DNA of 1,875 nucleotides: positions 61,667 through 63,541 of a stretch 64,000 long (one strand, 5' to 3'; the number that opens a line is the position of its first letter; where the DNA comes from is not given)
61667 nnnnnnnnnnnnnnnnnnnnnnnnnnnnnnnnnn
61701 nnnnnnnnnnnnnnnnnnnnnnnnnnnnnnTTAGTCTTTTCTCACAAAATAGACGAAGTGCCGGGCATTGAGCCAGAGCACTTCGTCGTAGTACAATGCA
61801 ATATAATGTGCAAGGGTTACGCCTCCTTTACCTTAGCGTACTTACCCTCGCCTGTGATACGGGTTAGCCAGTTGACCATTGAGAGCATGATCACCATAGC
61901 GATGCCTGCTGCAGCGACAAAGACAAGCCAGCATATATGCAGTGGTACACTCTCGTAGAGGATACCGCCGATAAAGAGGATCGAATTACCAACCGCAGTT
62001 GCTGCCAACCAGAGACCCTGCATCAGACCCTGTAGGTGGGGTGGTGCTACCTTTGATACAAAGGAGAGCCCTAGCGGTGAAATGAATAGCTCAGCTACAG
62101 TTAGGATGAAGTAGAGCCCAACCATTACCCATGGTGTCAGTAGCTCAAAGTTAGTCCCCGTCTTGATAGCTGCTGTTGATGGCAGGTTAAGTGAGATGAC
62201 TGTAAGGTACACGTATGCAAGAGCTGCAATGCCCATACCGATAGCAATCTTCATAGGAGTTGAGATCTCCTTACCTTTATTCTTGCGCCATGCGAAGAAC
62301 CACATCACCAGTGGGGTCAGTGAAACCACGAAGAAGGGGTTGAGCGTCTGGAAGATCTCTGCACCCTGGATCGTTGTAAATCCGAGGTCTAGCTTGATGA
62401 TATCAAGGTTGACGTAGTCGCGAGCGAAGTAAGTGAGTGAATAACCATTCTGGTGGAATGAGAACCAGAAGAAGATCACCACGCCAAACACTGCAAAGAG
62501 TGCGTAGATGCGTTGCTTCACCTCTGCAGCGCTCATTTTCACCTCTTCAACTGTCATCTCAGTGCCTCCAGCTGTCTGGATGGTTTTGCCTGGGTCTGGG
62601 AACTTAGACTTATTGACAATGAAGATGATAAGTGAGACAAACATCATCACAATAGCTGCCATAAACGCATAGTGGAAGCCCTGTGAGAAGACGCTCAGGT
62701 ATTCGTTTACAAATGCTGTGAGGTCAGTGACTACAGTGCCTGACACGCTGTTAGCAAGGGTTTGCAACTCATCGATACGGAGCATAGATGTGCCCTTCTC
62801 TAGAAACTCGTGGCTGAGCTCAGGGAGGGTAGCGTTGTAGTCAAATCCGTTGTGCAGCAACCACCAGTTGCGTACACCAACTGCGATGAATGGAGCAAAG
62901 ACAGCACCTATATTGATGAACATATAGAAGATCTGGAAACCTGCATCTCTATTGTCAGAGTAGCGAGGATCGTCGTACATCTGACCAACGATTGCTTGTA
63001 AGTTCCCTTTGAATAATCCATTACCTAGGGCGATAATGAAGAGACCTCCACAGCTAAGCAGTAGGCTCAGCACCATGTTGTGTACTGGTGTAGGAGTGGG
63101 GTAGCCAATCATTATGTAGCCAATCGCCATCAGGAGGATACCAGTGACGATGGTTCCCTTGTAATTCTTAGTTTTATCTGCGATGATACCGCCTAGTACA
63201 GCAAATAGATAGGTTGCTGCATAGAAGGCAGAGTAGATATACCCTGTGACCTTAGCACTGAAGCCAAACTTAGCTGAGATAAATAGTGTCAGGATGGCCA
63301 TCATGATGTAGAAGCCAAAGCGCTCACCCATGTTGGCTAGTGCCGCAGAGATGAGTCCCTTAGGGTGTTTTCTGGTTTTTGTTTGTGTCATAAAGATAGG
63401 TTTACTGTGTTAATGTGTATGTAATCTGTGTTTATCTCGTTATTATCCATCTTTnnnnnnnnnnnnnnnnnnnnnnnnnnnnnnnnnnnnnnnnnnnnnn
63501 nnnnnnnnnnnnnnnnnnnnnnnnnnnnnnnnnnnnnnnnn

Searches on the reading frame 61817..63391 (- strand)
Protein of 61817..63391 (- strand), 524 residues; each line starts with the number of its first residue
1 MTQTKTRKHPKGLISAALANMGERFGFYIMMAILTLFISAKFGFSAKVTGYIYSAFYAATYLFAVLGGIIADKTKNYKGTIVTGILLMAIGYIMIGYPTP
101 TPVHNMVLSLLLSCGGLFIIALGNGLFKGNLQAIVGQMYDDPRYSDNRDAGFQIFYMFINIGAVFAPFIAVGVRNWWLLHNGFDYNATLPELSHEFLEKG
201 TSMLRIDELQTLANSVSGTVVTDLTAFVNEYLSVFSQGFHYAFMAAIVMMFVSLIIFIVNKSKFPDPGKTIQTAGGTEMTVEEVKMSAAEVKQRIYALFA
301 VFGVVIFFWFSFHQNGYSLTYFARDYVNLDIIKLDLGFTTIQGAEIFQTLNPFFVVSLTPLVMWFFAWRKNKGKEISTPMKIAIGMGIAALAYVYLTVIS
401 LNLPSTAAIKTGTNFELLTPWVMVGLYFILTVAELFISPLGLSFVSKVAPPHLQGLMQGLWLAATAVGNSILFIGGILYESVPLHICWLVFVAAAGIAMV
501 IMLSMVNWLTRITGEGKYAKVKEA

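Call 34: find_encoding_contigs(protein=window:61817-63391:-, flank=10000, max_places=4)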
Protein window:61817-63391:- (524 aa): 1 contig read that carries it; 1 place shown.
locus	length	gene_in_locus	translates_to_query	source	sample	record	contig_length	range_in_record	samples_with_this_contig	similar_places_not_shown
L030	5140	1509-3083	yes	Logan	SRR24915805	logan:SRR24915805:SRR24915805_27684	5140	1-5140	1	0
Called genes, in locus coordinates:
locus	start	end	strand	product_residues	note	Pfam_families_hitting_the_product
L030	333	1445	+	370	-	PF16115:DUF4831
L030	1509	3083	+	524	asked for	PF07690:MFS_1, PF00854:PTR2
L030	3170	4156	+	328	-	PF04055:Radical_SAM, PF06968:BATS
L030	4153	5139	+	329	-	?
